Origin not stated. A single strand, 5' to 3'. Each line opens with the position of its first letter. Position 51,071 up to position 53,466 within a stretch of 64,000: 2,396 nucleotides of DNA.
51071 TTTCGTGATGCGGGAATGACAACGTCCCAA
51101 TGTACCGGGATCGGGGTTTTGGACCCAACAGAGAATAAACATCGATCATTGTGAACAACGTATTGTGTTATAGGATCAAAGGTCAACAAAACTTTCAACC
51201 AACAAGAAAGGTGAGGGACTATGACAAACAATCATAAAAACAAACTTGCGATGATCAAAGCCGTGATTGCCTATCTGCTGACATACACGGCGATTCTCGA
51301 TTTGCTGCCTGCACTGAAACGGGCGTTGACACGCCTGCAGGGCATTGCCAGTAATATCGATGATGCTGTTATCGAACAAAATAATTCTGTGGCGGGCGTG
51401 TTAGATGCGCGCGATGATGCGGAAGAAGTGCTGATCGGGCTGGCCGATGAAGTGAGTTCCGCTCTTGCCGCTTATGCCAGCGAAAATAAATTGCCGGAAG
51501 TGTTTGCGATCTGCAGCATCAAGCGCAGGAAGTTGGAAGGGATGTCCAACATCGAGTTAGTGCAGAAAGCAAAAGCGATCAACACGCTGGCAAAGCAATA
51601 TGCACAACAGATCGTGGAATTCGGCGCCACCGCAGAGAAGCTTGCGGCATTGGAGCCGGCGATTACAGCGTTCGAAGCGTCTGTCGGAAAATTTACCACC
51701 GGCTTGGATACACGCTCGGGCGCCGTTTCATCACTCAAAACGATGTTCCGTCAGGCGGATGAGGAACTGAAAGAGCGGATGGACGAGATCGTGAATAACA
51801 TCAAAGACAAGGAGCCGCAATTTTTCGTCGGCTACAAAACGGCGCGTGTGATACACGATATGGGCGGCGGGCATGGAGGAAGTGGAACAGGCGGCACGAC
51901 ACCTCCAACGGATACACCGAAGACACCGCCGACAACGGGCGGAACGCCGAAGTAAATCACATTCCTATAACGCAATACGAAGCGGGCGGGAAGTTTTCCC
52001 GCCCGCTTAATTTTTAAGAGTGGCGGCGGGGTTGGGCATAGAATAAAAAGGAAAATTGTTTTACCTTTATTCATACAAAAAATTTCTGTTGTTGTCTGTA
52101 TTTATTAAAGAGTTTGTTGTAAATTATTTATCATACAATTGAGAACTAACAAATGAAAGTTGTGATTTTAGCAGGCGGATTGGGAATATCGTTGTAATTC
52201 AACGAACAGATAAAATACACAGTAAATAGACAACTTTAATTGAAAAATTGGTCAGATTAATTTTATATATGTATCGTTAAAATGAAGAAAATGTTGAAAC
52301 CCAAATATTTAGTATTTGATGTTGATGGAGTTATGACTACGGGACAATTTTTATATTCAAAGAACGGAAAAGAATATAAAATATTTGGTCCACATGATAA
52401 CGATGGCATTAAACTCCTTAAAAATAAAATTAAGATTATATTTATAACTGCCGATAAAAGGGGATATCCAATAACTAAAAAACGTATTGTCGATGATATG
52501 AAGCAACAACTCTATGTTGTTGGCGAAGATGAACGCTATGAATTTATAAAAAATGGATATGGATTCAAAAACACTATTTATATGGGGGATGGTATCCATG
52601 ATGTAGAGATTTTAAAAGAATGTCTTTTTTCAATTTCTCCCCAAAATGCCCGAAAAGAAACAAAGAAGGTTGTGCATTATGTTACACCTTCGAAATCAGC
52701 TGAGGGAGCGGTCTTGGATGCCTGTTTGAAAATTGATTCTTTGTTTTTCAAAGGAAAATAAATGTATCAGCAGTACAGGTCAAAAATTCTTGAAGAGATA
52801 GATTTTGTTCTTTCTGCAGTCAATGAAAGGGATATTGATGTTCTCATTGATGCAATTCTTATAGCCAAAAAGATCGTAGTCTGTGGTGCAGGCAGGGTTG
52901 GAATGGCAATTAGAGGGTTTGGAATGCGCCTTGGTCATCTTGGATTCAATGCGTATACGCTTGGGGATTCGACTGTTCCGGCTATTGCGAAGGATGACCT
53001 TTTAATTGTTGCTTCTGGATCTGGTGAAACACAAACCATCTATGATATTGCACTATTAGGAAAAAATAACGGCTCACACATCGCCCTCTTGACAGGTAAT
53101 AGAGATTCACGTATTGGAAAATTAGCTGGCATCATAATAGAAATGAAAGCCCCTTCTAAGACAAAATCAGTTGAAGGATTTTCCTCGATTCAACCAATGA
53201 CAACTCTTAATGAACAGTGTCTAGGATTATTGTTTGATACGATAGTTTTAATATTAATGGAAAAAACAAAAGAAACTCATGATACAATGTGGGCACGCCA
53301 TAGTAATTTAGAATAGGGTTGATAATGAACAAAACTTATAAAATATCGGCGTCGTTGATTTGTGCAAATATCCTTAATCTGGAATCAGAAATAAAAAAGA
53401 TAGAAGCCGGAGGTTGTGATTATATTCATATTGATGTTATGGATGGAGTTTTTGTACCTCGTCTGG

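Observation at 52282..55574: Non-orthologous isomerase, kinase, phosphatase and nucleotidyltransferase cassette for an unidentified activated sugar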

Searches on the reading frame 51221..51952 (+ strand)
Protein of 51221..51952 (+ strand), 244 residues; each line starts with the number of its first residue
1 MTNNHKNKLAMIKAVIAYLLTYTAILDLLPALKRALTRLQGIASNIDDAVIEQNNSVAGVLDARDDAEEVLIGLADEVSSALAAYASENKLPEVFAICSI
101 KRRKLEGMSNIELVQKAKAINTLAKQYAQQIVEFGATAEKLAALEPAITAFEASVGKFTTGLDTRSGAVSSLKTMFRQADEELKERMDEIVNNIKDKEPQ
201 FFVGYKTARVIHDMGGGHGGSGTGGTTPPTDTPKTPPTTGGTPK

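Call 41: search_protein_families(library=pfam, proteins=[window:51221-51952:+], max_evalue=0.001)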
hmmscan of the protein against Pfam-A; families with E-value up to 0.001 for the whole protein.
window:51221-51952:+ (244 aa): 1 family
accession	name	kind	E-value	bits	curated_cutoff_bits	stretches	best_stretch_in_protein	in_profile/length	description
PF07926.17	TPR_MLP1_2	-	0.0006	20.3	36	0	112-197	30-115/129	TPR/MLP1/MLP2-like protein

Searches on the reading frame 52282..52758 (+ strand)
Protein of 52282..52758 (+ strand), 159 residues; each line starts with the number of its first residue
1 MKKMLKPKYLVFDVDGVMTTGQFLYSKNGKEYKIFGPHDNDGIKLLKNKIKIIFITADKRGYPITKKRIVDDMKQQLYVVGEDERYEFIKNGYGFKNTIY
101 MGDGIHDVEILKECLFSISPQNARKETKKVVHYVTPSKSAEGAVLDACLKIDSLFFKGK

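Call 6: search_protein_families(library=pfam, proteins=[window:52282-52758:+], max_evalue=0.01)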
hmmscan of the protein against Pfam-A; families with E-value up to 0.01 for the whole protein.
window:52282-52758:+ (159 aa): 1 family
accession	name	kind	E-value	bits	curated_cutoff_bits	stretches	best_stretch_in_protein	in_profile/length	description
PF08282.18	Hydrolase_3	-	6e-07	29.9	20.9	1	94-144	202-251/255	haloacid dehalogenase-like hydrolase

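Call 7: search_protein_families(library=ncbifam, proteins=[window:52282-52758:+], max_evalue=0.01)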
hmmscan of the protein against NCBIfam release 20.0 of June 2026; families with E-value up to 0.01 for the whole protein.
window:52282-52758:+ (159 aa): 10 families
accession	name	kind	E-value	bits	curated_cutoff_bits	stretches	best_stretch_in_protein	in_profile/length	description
TIGR01670.1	KdsC-phosphatas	subfamily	4.8e-19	68.8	106.95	1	8-148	2-145/154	3-deoxy-D-manno-octulosonate 8-phosphate phosphatase, YrbI family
NF058599.1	KDN-9-PPhBT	equivalog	9.8e-15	55.1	180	1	7-144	2-142/152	3-deoxy-D-glycero-D-galacto-nonulopyranosonate 9-phosphatase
NF007019.0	PRK09484.1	equivalog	8.9e-14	51.5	208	1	3-148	21-169/187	3-deoxy-manno-octulosonate-8-phosphatase KdsC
TIGR02726.1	phenyl_P_delta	equivalog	3.4e-09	37.1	281.95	1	7-147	7-150/169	phenylphosphate carboxylase subunit delta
NF002245.0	PRK01158.1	equivalog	5.7e-07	29.1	198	1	92-144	170-222/233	phosphoglycolate phosphatase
TIGR00099.1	Cof-subfamily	subfamily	6.2e-07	29.2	137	1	92-144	201-252/256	Cof-type HAD-IIB family hydrolase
TIGR01487.1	Pglycolate_arch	equivalog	8.5e-06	25.8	122.75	1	87-143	153-211/215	phosphoglycolate phosphatase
NF045966.1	YcsE_rel_Pase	equivalog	2.1e-05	24.1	220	1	92-145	204-257/265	YcsE-related riboflavin metabolism phosphatase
TIGR01662.1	HAD-SF-IIIA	subfamily_domain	0.0001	22.4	44.6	1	8-67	1-64/141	HAD-IIIA family hydrolase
TIGR01482.1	SPP-subfamily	subfamily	0.00037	20.1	107.15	1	88-142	156-212/225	sucrose-phosphate phosphatase subfamily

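Call 73: search_solved_structures(query=window:52282-52758:+, max_evalue=0.001, show_alignments=1)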
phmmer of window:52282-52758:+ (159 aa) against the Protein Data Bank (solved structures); distinct sequences matched with E-value up to 0.001: 16.
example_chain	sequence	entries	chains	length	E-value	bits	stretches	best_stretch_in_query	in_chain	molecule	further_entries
2p9j_A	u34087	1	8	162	2.7e-18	69.4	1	4-148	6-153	Hypothetical protein AQ2171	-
4um5_A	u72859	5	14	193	2.3e-13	53.4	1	8-149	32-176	3-DEOXY-D-MANNO-OCTULOSONATE 8-PHOSPHATE PHOSPHATASE KDSC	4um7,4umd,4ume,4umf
1j8d_A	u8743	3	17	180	6.5e-12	48.7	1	3-145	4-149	deoxy-D-mannose-octulosonate 8-phosphate phosphatase | 3-deoxy-D-manno-octulosonate 8-phosphate phosphatase KdsC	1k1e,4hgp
3mn1_A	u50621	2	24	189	1.3e-11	47.7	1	8-151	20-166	probable yrbi family phosphatase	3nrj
4hgn_A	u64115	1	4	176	1.8e-09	40.7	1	7-146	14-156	2-keto-3-deoxy-D-manno-octulosonate 8-phosphate phosphohydrolase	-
4nav_D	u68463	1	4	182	2.3e-09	40.4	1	8-148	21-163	HYPOTHETICAL PROTEIN XCC279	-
3n1u_A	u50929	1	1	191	3e-08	36.7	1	2-149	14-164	Hydrolase, HAD superfamily, subfamily III A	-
3n07_A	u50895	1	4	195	4.9e-08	36.1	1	8-149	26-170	3-deoxy-D-manno-octulosonate 8-phosphate phosphatase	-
3ewi_A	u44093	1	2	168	1.5e-07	34.5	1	3-147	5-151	N-acylneuraminate cytidylyltransferase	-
3e81_A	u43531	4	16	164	2.2e-07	33.9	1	7-131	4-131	Acylneuraminate cytidylyltransferase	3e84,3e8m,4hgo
3ij5_A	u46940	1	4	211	2.4e-07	33.8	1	8-149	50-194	3-deoxy-D-manno-octulosonate 8-phosphate phosphatase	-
3i6b_A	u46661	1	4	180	5.3e-07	32.7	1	7-148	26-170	3-deoxy-D-manno-octulosonate 8-phosphate phosphatase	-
2r8e_A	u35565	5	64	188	6.1e-07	32.5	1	7-148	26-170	3-deoxy-D-manno-octulosonate 8-phosphate phosphatase | YrbI from Escherichia coli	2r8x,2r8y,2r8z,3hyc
4hgq_A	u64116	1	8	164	6.4e-07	32.4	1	7-131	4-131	Acylneuraminate cytidylyltransferase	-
4hgr_A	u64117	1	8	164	9.4e-07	31.9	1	7-131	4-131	Acylneuraminate cytidylyltransferase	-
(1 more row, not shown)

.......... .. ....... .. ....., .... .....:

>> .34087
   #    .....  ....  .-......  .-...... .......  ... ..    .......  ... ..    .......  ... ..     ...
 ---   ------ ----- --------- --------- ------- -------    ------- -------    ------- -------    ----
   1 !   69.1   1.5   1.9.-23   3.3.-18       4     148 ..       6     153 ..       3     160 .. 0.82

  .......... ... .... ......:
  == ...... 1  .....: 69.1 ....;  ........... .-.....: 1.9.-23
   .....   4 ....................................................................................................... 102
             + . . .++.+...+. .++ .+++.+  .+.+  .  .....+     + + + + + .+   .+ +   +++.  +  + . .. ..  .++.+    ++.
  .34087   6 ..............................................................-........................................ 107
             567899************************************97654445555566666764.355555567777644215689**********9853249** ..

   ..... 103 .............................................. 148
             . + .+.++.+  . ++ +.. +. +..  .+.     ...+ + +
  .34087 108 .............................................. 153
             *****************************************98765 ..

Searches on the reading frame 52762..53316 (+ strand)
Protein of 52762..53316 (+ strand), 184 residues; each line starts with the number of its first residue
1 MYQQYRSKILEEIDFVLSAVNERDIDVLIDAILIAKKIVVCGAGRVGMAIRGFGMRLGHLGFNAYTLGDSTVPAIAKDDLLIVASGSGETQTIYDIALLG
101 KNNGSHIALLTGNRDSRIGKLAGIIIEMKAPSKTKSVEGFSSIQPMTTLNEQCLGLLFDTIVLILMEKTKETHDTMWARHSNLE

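Call 6: search_protein_families(library=pfam, proteins=[window:52762-53313:+], max_evalue=0.01)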
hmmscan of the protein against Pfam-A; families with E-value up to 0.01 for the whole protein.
window:52762-53313:+ (184 aa): 2 families
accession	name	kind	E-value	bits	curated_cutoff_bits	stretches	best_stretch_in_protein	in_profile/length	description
PF01380.27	SIS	-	1.9e-10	41.1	25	1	35-152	5-127/131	SIS domain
PF13580.11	SIS_2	-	8.6e-05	23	27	0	75-111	101-137/138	SIS domain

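Call 7: search_protein_families(library=ncbifam, proteins=[window:52762-53313:+], max_evalue=0.01)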
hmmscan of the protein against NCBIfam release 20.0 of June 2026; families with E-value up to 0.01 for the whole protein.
window:52762-53313:+ (184 aa): 9 families
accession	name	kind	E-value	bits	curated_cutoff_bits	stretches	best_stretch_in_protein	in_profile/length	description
TIGR03127.2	RuMP_HxlB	equivalog_domain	1.2e-53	181.7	160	1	8-184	3-178/178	6-phospho-3-hexuloisomerase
NF041755.1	RuMP_HxlAB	equivalog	2e-41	142.2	500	1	4-184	215-391/391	bifunctional 3-hexulose-6-phosphate synthase/6-phospho-3-hexuloisomerase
NF008590.0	PRK11557.1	equivalog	2.6e-06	27.1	355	1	22-131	119-233/282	MurR/RpiR family transcriptional regulator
NF008458.0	PRK11337.1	equivalog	1.4e-05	24.2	378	1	18-132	124-243/293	MurR/RpiR family transcriptional regulator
NF040776.2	AlsR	equivalog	5.1e-05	22.3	400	1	75-132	174-231/279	transcriptional repressor AlsR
NF008451.0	PRK11302.1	subfamily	0.00042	19.9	296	1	12-135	105-232/286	transcriptional regulator HexR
NF010701.0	PRK14101.1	equivalog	0.0024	16.1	920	1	21-135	454-572/638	bifunctional transcriptional regulator/glucokinase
NF002805.0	PRK02947.1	subfamily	0.0053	15.9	135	0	75-111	105-141/247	sugar isomerase domain-containing protein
TIGR00393.1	kpsF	subfamily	0.006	16.2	203.7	1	74-130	44-100/268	KpsF/GutQ family sugar-phosphate isomerase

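Call 9: find_encoding_contigs(protein=window:52762-53316:+, flank=8000, max_places=6)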
Protein window:52762-53316:+ (184 aa): 1 contig read that carries it; 1 place shown.
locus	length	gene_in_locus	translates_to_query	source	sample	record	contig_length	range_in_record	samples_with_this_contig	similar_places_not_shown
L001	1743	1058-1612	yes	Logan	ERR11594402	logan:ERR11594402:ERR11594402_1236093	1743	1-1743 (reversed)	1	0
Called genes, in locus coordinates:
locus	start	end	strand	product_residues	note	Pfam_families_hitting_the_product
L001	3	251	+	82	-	?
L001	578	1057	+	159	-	PF08282:Hydrolase_3 (weak)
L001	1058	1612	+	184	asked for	PF01380:SIS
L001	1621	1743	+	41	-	?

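Call 38: search_solved_structures(query=window:52762-53313:+, max_evalue=0.001, show_alignments=2)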
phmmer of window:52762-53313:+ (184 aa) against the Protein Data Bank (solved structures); distinct sequences matched with E-value up to 0.001: 7.
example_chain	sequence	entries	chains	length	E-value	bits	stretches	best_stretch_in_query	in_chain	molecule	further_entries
1m3s_A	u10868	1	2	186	1.6e-36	128.9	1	4-184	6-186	Hypothetical protein yckf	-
1viv_A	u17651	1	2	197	2e-36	128.6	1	4-184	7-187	Hypothetical protein yckF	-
9lj9_B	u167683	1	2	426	7.3e-29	104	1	9-184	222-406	3-hexulose-6-phosphate synthase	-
1vim_A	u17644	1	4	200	1e-26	97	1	18-184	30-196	Hypothetical protein AF1796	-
1jeo_A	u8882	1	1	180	2.2e-21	79.6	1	23-183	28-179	HYPOTHETICAL PROTEIN MJ1247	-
3etn_A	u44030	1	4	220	0.00013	25.1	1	18-180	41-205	putative phosphosugar isomerase involved in capsule formation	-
3fxa_A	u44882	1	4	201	0.00021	24.4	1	35-172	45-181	SIS domain protein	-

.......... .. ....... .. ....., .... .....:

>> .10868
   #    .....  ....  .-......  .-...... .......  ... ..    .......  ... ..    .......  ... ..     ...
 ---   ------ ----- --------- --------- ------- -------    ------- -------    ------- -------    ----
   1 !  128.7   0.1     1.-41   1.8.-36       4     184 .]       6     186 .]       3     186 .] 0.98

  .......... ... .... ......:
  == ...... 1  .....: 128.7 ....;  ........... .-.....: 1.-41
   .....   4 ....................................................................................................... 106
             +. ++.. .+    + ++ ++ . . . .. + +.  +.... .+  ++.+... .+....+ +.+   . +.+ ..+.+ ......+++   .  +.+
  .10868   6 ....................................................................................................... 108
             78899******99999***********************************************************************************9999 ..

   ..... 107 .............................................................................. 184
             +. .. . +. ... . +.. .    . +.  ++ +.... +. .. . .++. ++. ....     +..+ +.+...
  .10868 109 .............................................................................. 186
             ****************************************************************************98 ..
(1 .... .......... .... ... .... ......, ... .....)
